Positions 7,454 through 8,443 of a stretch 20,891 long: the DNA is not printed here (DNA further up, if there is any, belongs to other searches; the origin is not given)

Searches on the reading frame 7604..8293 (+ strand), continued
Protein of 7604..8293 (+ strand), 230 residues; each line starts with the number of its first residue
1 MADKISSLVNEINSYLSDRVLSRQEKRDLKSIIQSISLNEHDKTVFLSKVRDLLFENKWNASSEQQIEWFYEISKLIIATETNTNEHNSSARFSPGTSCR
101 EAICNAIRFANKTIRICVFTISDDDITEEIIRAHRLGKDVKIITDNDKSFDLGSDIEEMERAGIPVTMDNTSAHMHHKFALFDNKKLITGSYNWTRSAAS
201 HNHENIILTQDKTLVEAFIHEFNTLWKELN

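Call 49: fold_search(model_id=the predicted structure, library=pdb)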
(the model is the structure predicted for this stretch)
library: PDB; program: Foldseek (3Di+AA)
matches with E <= 10: 1153; with E <= 0.001: 127
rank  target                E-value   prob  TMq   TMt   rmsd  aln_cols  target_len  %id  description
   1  4ggk                  4.8e-14  1.00  0.57  0.79   2.2       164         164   31  Crystal structure of Zucchini from mouse (mZuc / PLD6 / MitoPLD) bound to tungstate (released 2012-10-10)
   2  4ggj                  1.1e-13  1.00  0.57  0.79   2.2       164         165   31  Crystal structure of Zucchini from mouse (mZuc / PLD6 / MitoPLD) (released 2012-10-10)
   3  1byr                  1.9e-13  1.00  0.57  0.85   1.7       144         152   29  CRYSTAL STRUCTURE OF A PHOSPHOLIPASE D FAMILY MEMBER, NUC FROM SALMONELLA TYPHIMURIUM (released 1999-10-19)
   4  6ehi_D                5.2e-12  1.00  0.54  0.76   3.5       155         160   21  NucT from Helicobacter pylori (released 2018-01-17)
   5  5qhm                  1.3e-11  1.00  0.52  0.72   3.3       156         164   27  PanDDA analysis group deposition of models with modelled events (e.g. bound ligands) -- Crystal Structure of human FAM83 (released 2018-12-19)
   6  6ehi_A                1.4e-11  1.00  0.56  0.80   3.1       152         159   20  NucT from Helicobacter pylori (released 2018-01-17)
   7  6ehi_B                1.4e-11  1.00  0.54  0.77   3.3       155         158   21  NucT from Helicobacter pylori (released 2018-01-17)
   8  5lzk_A                1.5e-11  1.00  0.52  0.69   4.4       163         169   26  Structure of the domain of unknown function DUF1669 from human FAM83B (released 2016-10-26)
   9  4gel_A                2.1e-11  1.00  0.55  0.67   1.2       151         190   27  Crystal structure of Zucchini (released 2012-10-17)
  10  4gel_B                4.0e-11  1.00  0.55  0.63   1.5       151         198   27  Crystal structure of Zucchini (released 2012-10-17)
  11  4gem_B                7.4e-11  1.00  0.52  0.63   1.7       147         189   27  Crystal structure of Zucchini (K171A) (released 2012-10-17)
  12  4gem_A                2.9e-10  1.00  0.54  0.64   1.6       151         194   26  Crystal structure of Zucchini (K171A) (released 2012-10-17)
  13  4urj_B                4.0e-10  1.00  0.48  0.62   4.3       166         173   19  Crystal structure of human BJ-TSA-9 (released 2014-10-01)
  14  4urj_C                4.0e-10  1.00  0.47  0.62   4.4       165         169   18  Crystal structure of human BJ-TSA-9 (released 2014-10-01)
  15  4urj_D                8.7e-10  1.00  0.48  0.62   4.4       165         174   18  Crystal structure of human BJ-TSA-9 (released 2014-10-01)
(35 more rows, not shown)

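Call 50: find_encoding_contigs(protein=P0001, flank=3000, max_places=4)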
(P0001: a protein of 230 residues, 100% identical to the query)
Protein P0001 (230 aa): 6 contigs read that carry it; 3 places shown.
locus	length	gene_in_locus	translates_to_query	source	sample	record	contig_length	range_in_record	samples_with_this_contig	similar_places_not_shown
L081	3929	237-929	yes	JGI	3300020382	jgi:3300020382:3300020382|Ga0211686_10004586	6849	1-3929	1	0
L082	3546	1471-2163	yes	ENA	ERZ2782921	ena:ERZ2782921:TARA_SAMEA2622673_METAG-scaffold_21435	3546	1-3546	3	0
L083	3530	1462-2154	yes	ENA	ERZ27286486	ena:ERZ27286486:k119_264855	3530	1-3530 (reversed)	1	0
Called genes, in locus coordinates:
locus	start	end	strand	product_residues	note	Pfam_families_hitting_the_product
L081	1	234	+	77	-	?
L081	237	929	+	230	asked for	PF07894:SACK1 (faint), PF13091:PLDc_2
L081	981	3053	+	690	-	PF07719:TPR_2 (faint), PF17874:TPR_MalT (weak), PF00515:TPR_1 (faint), PF13176:TPR_7 (faint), PF13424:TPR_12, PF17874:TPR_MalT, PF13424:TPR_12 (weak), PF06580:His_kinase, +5 more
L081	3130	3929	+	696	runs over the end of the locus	PF13181:TPR_8 (faint), PF00515:TPR_1 (faint), PF07719:TPR_2 (faint), PF13424:TPR_12 (weak), PF17874:TPR_MalT, PF06580:His_kinase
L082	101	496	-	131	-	PF10722:YbjN (weak), PF22550:CesT_Tir_1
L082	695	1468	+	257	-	PF01381:HTH_3, PF12844:HTH_19, PF00717:Peptidase_S24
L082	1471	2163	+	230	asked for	PF07894:SACK1 (faint), PF13091:PLDc_2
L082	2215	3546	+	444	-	?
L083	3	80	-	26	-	?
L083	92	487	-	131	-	PF10722:YbjN (weak), PF22550:CesT_Tir_1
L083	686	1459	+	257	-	PF01381:HTH_3, PF12844:HTH_19, PF00717:Peptidase_S24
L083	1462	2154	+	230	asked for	PF07894:SACK1 (faint), PF13091:PLDc_2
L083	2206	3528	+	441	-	?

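Call 73: search_dna_similar(query=window:7604-8293:+, collection=phages, mode=protein, max_rows=8)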
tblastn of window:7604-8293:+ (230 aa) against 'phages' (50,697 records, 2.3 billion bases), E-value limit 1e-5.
Records with a match: 5; places in all: 5; records where one place covers at least 80% of the query: 0.
Best place of each record, by identity: <60% 5.
By first word of the organism name: Wolbachia 2; Bacteriophage 2; Ralstonia 1.
By host as written in the record: - 2; wVitA Wolbachia of Nasonia vitripennis 1; Wolbachia endosymbiont wVitA of Nasonia vitripennis 1; Ralstonia solanacearum 1.
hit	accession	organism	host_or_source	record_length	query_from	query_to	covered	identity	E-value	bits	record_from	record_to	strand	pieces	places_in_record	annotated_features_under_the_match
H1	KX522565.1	Wolbachia phage WO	wVitA Wolbachia of Nasonia vitripennis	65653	93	228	59%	36.5%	2e-15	80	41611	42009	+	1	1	phospholipase D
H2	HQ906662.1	Wolbachia endosymbiont wVitA of Nasonia vitripennis phage ...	Wolbachia endosymbiont wVitA of Nasonia ...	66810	93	228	59%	36.5%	2e-15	80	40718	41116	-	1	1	phospholipase D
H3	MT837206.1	Bacteriophage sp.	human fecal samples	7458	93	230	60%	30.9%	2e-11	69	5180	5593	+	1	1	record has no annotation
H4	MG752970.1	Ralstonia phage RsoM2USA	Ralstonia solanacearum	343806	93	226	58%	26.7%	4e-6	53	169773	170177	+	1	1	hypothetical protein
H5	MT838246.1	Bacteriophage sp.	human fecal samples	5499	151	229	34%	43.8%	1e-10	67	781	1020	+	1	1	record has no annotation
